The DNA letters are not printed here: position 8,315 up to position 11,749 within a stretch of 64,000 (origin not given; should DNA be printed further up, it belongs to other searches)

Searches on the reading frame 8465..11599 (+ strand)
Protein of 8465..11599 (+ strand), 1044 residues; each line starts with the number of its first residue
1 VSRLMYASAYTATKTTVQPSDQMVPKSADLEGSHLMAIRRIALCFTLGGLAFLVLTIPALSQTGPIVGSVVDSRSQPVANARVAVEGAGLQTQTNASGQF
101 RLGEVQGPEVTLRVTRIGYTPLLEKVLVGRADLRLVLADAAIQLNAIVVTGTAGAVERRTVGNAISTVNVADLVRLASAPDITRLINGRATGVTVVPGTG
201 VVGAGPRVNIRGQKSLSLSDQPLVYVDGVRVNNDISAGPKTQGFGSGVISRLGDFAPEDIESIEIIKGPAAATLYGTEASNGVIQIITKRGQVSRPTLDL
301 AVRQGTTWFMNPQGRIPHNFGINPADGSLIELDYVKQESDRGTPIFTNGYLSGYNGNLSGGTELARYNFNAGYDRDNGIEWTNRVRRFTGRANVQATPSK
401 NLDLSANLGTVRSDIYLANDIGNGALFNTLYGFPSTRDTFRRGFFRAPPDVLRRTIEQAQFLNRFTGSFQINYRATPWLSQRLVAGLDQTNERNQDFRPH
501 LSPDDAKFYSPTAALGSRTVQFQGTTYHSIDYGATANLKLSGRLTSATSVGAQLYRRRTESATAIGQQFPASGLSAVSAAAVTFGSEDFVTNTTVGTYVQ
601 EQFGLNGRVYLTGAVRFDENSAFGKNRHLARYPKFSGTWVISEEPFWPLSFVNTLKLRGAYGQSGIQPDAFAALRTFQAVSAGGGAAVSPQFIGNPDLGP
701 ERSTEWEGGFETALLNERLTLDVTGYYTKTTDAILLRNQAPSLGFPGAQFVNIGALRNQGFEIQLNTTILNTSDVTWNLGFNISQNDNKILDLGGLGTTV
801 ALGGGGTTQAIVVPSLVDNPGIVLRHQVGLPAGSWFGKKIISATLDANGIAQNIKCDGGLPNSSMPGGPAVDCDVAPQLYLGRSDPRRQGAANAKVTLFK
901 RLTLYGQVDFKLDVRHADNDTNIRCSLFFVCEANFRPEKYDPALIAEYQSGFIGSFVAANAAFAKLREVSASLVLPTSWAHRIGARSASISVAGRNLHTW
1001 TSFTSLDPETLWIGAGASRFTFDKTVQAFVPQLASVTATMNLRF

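Call 17: search_protein_families(library=pfam, proteins=[window:8465-11599:+], max_evalue=0.001)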
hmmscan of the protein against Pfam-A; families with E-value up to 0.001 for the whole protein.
window:8465-11599:+ (1044 aa): 5 families
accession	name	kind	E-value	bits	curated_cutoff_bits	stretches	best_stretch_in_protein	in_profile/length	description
PF00593.30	TonB_dep_Rec_b-barrel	-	1e-28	101.8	27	1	419-784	7-343/436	TonB dependent receptor-like, beta-barrel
PF07715.20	Plug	-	1.2e-16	61.6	23.9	1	159-283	3-107/107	TonB-dependent Receptor Plug Domain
PF13715.12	CarbopepD_reg_2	-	2e-13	50.6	32.2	1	66-149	1-88/88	CarboxypepD_reg-like domain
PF13620.12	CarboxypepD_reg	-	9.8e-11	42.3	32.3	1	66-124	2-64/82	Carboxypeptidase regulatory-like domain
PF14905.12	OMP_b-brl_3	-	2.6e-05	23.9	27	1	692-788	207-299/408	Outer membrane protein beta-barrel family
